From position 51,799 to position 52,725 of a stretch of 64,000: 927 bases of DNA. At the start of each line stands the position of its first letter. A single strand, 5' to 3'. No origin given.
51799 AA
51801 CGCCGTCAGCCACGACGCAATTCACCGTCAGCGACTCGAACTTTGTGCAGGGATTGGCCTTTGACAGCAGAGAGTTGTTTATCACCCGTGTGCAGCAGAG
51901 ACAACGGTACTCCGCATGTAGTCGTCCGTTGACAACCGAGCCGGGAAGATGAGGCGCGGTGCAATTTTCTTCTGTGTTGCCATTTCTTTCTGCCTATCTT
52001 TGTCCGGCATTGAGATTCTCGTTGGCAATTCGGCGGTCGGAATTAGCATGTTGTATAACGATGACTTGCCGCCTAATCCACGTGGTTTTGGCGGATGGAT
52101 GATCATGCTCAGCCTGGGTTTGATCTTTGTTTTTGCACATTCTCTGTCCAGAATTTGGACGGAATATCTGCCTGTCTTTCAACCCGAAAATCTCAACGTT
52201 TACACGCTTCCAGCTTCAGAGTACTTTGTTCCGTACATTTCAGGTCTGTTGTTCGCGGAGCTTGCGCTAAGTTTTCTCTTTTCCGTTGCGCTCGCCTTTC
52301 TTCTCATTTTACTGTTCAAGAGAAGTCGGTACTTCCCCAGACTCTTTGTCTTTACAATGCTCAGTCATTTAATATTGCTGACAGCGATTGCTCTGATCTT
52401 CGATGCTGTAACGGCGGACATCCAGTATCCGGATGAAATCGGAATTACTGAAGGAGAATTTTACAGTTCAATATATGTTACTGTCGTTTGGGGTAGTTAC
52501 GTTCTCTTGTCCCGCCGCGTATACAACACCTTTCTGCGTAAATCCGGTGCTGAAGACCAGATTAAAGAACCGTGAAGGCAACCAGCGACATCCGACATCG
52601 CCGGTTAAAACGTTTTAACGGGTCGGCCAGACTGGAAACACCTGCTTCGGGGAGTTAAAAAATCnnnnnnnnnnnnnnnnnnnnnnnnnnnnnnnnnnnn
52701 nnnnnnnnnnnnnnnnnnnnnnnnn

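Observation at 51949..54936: Four tandem paralogous small membrane proteins (five copies of one domain)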

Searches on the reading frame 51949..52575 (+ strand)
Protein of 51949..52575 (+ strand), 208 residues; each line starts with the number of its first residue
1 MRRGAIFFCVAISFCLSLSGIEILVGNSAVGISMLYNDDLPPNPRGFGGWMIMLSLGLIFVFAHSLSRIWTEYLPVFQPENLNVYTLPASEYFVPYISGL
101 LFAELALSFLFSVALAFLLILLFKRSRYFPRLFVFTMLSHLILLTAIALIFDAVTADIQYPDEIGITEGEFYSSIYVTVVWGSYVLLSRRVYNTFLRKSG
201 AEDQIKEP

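Call 3: search_protein_families(library=pfam, proteins=[window:51949-52575:+], max_evalue=1)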
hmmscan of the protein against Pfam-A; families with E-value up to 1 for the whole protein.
window:51949-52575:+ (208 aa): 1 family
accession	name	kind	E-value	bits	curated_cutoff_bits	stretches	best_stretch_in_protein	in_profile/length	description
PF10754.15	DUF2569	-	1e-17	65.4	26.5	1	45-195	2-142/143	Protein of unknown function (DUF2569)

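Call 4: search_protein_families(library=ncbifam, proteins=[window:51949-52575:+], max_evalue=1)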
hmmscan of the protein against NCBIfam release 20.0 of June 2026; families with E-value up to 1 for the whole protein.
window:51949-52575:+ (208 aa): 0 families

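Call 29: search_protein_families(library=padloc, proteins=[window:51949-52575:+], max_evalue=0.01)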
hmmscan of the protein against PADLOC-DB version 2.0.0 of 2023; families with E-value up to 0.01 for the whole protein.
window:51949-52575:+ (208 aa): 0 families

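Call 30: search_protein_representatives(alignment_id=A1)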
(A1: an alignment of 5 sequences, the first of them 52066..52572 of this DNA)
Query: 5 sequences, 173 profile positions. Proteins with E-value up to 0.001 (for the whole library): 1595; up to 1e-10: 79; up to 1e-30: 4. The best 150 are listed.
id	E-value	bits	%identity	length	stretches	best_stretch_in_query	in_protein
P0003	1.9e-53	197.3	-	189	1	2-165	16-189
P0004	7.7e-52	192.1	-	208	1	2-170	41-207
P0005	2.6e-49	183.9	-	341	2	4-160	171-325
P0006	1.2e-35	139.4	-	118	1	52-172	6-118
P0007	4.1e-23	98.6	-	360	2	7-160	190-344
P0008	2.9e-16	76.2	-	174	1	3-158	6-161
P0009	3.4e-16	76.0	-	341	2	6-159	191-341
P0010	3.4e-16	76.0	-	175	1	6-159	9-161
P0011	4.8e-16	75.6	-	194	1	5-165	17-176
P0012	3.2e-15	72.9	-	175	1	7-159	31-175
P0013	3.6e-15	72.7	-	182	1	5-158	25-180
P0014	8.4e-15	71.5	-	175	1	3-159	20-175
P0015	3.4e-14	69.5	-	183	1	6-159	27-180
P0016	4.3e-14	69.2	-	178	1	7-159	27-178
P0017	6.3e-14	68.6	-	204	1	5-159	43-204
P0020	2.4e-13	66.8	-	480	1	6-161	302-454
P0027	1.4e-12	64.3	-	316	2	8-158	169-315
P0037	4.4e-12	62.7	-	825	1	7-158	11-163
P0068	4.8e-11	59.3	-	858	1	7-158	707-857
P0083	1.2e-10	58.0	-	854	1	2-159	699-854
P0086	1.3e-10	57.9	-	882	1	7-162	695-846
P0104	3.3e-10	56.6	-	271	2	6-158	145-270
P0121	8.3e-10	55.3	-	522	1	8-159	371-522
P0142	1.6e-09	54.3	-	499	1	3-160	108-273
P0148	1.7e-09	54.2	-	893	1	7-161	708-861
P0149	1.8e-09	54.1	-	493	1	7-160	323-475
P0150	1.9e-09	54.1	-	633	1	7-168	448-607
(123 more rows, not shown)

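Call 31: search_protein_families(library=pfam, proteins=[P0037, P0068, P0083, P0086, P0148, P0150, P0121, P0142, P0149, P0020], max_evalue=0.001)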
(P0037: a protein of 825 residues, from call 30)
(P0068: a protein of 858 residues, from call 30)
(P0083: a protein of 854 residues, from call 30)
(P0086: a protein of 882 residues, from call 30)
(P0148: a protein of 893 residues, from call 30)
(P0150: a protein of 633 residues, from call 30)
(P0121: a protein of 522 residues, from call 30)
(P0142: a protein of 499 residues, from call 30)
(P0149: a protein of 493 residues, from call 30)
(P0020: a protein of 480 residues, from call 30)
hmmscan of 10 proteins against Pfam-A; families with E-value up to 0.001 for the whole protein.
P0037 (825 aa): 24 families
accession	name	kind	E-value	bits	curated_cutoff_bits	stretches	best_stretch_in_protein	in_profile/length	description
PF00515.34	TPR_1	-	2.3e-85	277.7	27.8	10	708-740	1-33/34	Tetratricopeptide repeat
PF07719.23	TPR_2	-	2e-74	240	27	8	674-706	1-33/34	Tetratricopeptide repeat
PF13414.12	TPR_11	-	6.5e-71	234.2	26.8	8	681-722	1-42/42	TPR repeat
PF13181.12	TPR_8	-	5.2e-65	210.6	25.7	5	674-706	1-33/34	Tetratricopeptide repeat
PF13432.12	TPR_16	-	8.3e-45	151.2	32.7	6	419-481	2-64/65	Tetratricopeptide repeat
PF13431.12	TPR_17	-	7.7e-43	141.6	24.4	2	437-469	2-34/34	Tetratricopeptide repeat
PF13428.12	TPR_14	-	1.7e-36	121.3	23.5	3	675-714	2-41/44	Tetratricopeptide repeat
PF13371.12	TPR_9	-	4.2e-35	120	35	5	423-484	4-65/73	Tetratricopeptide repeat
PF13424.12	TPR_12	-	5.6e-33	113.4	30.1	2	447-511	2-74/77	Tetratricopeptide repeat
PF10754.15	DUF2569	-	8.6e-31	107.7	26.5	1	12-163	1-143/143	Protein of unknown function (DUF2569)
PF13174.12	TPR_6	-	4.9e-29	99.4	26.3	0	613-639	1-27/33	Tetratricopeptide repeat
PF14559.12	TPR_19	-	1.4e-26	93.1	25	4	425-469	2-46/68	Tetratricopeptide repeat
PF13176.12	TPR_7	-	9e-20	69.5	27.9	0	421-448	6-35/36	Tetratricopeptide repeat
PF12569.14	NatA_aux_su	-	2.9e-18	66.5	33.3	0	684-739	201-257/515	N-terminal acetyltransferase A, auxiliary subunit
PF13374.12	TPR_10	-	2.3e-13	50.1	27.5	0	776-805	2-31/42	Tetratricopeptide repeat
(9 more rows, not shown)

P0068 (858 aa): 3 families
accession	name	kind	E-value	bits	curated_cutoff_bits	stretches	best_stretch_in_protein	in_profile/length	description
PF12969.12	DUF3857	-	1.4e-36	126.6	24.6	1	84-247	6-169/170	Domain of Unknown Function with PDB structure (DUF3857)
PF10754.15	DUF2569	-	9.2e-27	94.7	26.5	1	709-856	2-142/143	Protein of unknown function (DUF2569)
PF01841.26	Transglut_core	-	0.00016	22.4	23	1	308-408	16-108/108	Transglutaminase-like superfamily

P0083 (854 aa): 3 families
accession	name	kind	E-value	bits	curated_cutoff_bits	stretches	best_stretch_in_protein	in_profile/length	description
PF12969.12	DUF3857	-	2.6e-40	138.7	24.6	1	72-236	4-168/170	Domain of Unknown Function with PDB structure (DUF3857)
PF10754.15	DUF2569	-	1.3e-24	87.7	26.5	1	706-852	3-142/143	Protein of unknown function (DUF2569)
PF01841.26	Transglut_core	-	0.00014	22.5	23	1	287-393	5-102/108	Transglutaminase-like superfamily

P0086 (882 aa): 3 families
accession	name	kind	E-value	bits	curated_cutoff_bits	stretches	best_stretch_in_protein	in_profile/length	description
PF12969.12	DUF3857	-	2e-34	119.5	24.6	1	70-232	6-168/170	Domain of Unknown Function with PDB structure (DUF3857)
PF10754.15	DUF2569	-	8.6e-25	88.3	26.5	1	698-842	3-143/143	Protein of unknown function (DUF2569)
PF01841.26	Transglut_core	-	5.9e-07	30.2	23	1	283-359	5-78/108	Transglutaminase-like superfamily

P0148 (893 aa): 3 families
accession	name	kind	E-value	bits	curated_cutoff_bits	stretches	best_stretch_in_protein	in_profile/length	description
PF12969.12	DUF3857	-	4e-36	125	24.6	1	80-241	6-167/170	Domain of Unknown Function with PDB structure (DUF3857)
PF10754.15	DUF2569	-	8.7e-24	85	26.5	1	711-858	3-143/143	Protein of unknown function (DUF2569)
PF01841.26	Transglut_core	-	2.3e-05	25.1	23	1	291-377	4-85/108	Transglutaminase-like superfamily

P0150 (633 aa): 1 family
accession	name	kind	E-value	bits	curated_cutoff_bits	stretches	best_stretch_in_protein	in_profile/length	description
PF10754.15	DUF2569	-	1.2e-34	120.2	26.5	1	449-597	1-143/143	Protein of unknown function (DUF2569)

P0121 (522 aa): 2 families
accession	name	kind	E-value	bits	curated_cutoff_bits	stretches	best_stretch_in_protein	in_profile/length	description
PF10754.15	DUF2569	-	2e-29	103.3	26.5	1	372-521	2-143/143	Protein of unknown function (DUF2569)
PF01841.26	Transglut_core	-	4.3e-06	27.4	23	1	2-68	47-108/108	Transglutaminase-like superfamily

P0142 (499 aa): 2 families
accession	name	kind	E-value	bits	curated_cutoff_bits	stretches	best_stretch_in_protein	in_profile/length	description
PF10754.15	DUF2569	-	2.2e-27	96.7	26.5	1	111-271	1-143/143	Protein of unknown function (DUF2569)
PF18933.6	PsbP_2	-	0.0003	21.3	27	0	326-356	39-69/184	PsbP-like protein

P0149 (493 aa): 1 family
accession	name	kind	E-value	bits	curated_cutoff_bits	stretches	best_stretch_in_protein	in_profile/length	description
PF10754.15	DUF2569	-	6.5e-33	114.6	26.5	1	325-473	2-143/143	Protein of unknown function (DUF2569)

P0020 (480 aa): 1 family
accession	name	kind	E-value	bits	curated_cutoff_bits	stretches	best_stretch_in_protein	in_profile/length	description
PF10754.15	DUF2569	-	5.2e-31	108.4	26.5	1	305-451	2-143/143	Protein of unknown function (DUF2569)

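Call 33: find_encoding_contigs(protein=P0007, flank=10000, max_places=4)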
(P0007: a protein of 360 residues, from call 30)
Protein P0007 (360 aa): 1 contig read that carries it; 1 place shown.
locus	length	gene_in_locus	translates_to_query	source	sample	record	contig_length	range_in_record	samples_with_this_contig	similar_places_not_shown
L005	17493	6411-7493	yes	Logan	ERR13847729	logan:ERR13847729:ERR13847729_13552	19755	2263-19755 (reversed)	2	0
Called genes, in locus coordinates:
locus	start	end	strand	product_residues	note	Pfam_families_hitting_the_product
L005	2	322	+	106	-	?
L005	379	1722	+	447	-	-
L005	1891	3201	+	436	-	PF07399:Na_H_antiport_3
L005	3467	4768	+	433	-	PF07399:Na_H_antiport_3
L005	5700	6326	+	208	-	PF10754:DUF2569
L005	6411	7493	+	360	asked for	PF10754:DUF2569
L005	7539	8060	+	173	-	-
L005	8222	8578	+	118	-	-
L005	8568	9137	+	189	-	PF10754:DUF2569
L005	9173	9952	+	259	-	PF01135:PCMT (weak), PF13489:Methyltransf_23, PF05175:MTS (weak), PF13847:Methyltransf_31, PF08241:Methyltransf_11, PF08242:Methyltransf_12, PF13649:Methyltransf_25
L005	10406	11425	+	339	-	PF09994:T6SS_Tle1-like_cat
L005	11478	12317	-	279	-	PF02463:SMC_N (faint), PF00005:ABC_tran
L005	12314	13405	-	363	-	PF01032:FecCD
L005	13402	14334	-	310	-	PF01497:Peripla_BP_2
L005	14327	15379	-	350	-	PF05171:HemS, PF06228:ChuX_HutX, PF05171:HemS, PF06228:ChuX_HutX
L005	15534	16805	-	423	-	PF14064:HmuY (faint), PF18962:Por_Secre_tail (weak)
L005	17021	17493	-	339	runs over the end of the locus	PF14064:HmuY (weak)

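Call 36: find_encoding_contigs(protein=P0005, flank=10000, max_places=6)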
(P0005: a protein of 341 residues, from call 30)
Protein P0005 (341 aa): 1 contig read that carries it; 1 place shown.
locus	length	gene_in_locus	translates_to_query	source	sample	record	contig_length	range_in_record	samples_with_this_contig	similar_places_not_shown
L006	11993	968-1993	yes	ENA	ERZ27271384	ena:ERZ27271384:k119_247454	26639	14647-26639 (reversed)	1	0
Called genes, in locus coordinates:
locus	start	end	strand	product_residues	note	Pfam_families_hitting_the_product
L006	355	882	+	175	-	PF10754:DUF2569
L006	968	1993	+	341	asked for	PF10754:DUF2569 (faint)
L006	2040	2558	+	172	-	-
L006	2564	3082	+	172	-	-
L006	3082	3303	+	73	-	-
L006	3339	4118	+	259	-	PF01135:PCMT (faint), PF13489:Methyltransf_23, PF05175:MTS (weak), PF13847:Methyltransf_31, PF08241:Methyltransf_11, PF08242:Methyltransf_12, PF13649:Methyltransf_25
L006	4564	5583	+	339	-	PF09994:T6SS_Tle1-like_cat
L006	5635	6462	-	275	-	PF02463:SMC_N (faint), PF00005:ABC_tran, PF13304:AAA_21 (faint)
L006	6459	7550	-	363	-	PF01032:FecCD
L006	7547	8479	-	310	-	PF01497:Peripla_BP_2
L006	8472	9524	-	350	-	PF05171:HemS, PF06228:ChuX_HutX, PF05171:HemS, PF06228:ChuX_HutX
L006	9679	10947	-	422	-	PF14064:HmuY (faint), PF18962:Por_Secre_tail (weak)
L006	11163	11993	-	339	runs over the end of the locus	PF14064:HmuY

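Call 37: find_encoding_contigs(protein=P0009, flank=8000, max_places=4)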
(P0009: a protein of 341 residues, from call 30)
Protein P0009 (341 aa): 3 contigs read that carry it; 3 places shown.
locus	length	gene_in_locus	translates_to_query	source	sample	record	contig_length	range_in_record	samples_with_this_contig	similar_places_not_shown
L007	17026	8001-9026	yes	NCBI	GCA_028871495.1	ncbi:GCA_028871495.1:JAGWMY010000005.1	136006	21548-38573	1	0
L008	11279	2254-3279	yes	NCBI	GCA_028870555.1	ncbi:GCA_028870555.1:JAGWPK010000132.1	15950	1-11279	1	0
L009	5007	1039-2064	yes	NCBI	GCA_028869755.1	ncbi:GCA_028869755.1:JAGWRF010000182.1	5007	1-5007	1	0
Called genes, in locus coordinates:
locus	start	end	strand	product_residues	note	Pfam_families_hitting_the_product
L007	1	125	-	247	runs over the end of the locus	PF00005:ABC_tran, PF13304:AAA_21 (weak)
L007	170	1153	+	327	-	PF01408:GFO_IDH_MocA, PF22725:GFO_IDH_MocA_C3, PF02894:GFO_IDH_MocA_C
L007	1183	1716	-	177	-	PF00588:SpoU_methylase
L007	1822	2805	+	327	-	PF06089:Asparaginase_II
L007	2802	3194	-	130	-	PF20101:DUF6491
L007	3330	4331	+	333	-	PF08240:ADH_N, PF00107:ADH_zinc_N, PF13602:ADH_zinc_N_2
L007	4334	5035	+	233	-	PF06210:DUF1003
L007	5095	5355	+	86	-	PF04226:Transgly_assoc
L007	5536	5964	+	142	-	-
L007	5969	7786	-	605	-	PF13667:ThiC-associated, PF01964:ThiC_Rad_SAM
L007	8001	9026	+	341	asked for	PF10754:DUF2569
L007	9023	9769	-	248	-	PF02633:Creatininase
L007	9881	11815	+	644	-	PF16177:ACAS_N, PF00501:AMP-binding, PF13193:AMP-binding_C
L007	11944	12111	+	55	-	-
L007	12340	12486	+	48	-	-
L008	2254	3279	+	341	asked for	PF10754:DUF2569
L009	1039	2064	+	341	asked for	PF10754:DUF2569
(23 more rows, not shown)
